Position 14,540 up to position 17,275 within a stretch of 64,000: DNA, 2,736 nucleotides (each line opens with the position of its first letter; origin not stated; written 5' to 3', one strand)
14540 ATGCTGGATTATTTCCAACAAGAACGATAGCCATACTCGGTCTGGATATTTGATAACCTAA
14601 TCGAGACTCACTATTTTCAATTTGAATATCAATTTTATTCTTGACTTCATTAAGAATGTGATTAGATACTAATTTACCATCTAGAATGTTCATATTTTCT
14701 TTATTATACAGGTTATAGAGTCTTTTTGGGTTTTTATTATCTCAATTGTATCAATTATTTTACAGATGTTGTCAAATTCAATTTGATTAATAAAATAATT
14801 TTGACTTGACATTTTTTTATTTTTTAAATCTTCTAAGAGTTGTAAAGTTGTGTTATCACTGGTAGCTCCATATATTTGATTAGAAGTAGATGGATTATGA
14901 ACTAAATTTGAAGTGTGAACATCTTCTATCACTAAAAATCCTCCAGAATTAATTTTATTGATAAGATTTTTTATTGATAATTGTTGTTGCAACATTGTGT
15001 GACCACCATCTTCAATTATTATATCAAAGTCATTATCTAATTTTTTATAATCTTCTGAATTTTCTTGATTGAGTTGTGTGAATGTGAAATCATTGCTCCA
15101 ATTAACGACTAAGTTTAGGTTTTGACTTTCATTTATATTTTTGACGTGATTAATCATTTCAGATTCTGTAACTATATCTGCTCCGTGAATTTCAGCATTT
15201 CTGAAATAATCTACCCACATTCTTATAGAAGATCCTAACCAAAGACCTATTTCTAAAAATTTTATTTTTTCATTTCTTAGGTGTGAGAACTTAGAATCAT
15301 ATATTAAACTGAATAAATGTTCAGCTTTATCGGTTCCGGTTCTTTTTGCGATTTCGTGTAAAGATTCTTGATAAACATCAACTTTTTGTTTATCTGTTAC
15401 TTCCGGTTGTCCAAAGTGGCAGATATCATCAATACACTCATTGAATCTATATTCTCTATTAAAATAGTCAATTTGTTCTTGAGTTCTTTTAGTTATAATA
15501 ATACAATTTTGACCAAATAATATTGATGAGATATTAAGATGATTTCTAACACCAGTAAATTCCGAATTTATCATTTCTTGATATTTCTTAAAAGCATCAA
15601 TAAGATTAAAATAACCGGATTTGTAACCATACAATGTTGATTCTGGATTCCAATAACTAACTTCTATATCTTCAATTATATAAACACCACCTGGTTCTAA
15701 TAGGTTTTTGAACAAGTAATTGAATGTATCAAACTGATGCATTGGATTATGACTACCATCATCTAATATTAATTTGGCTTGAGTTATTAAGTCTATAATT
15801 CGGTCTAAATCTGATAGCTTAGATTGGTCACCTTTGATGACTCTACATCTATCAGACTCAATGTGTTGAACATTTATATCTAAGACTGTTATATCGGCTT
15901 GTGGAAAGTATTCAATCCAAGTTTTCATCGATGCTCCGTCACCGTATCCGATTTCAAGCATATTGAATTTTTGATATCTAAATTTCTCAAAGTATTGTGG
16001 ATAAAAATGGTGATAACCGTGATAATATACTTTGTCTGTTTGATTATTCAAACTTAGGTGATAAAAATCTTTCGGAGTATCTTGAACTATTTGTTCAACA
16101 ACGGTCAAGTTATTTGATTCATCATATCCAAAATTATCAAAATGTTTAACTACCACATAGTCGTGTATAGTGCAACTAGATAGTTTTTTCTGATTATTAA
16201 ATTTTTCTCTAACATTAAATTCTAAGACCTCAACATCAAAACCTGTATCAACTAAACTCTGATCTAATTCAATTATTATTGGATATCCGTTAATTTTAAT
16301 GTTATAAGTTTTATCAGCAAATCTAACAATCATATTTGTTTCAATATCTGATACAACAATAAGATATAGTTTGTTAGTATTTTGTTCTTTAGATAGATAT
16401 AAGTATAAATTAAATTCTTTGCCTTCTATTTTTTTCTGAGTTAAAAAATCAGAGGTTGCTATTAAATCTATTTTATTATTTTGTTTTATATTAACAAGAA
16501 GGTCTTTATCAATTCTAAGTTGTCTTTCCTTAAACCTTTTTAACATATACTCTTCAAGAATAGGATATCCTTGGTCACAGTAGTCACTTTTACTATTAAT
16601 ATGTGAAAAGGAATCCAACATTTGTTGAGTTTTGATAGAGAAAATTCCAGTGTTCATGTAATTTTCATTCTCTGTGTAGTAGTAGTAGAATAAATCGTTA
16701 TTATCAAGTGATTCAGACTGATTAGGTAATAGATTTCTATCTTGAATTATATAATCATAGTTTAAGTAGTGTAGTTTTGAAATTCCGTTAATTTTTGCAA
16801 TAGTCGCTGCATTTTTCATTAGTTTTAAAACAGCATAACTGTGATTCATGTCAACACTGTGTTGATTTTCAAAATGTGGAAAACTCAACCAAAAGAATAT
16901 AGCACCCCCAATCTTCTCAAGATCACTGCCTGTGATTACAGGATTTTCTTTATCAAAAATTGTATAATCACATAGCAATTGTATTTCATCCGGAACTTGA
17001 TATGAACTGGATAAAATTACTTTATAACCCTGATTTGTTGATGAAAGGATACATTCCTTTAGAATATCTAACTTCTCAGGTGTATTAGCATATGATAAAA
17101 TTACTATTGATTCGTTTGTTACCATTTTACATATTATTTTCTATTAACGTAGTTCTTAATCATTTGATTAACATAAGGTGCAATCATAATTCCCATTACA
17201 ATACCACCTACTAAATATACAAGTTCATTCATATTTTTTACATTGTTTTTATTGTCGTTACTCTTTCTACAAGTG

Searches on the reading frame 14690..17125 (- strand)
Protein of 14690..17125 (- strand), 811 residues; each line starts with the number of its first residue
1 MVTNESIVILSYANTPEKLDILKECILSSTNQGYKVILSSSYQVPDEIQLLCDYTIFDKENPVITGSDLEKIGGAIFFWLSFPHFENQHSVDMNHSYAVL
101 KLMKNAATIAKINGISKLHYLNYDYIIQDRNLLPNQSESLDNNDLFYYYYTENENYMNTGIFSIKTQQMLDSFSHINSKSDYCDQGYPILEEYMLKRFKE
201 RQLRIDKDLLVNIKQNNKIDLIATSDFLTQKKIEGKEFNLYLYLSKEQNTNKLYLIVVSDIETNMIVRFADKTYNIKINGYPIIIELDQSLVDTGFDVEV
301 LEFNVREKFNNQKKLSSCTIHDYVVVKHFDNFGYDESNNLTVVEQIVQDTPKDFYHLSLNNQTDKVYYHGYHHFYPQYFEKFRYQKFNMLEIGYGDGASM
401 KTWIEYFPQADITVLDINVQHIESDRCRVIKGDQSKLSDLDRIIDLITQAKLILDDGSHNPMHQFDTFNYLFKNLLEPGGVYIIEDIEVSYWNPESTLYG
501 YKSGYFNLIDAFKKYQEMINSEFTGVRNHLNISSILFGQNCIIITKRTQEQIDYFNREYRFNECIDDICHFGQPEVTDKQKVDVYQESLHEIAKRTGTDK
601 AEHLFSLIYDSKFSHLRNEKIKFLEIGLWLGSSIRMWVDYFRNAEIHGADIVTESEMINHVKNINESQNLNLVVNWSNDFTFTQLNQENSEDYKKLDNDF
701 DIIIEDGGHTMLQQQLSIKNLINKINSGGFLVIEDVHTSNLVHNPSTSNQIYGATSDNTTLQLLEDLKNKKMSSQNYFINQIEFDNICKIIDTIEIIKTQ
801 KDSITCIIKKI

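Call 11: search_protein_families(library=phrogs, proteins=[window:14690-17125:-], max_evalue=0.001)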
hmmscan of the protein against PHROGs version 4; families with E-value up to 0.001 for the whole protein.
window:14690-17125:- (811 aa): 1 family
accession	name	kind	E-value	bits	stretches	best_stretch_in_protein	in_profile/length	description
phrog_21658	-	other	1.1e-42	147.4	2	588-743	2-155/226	methyltransferase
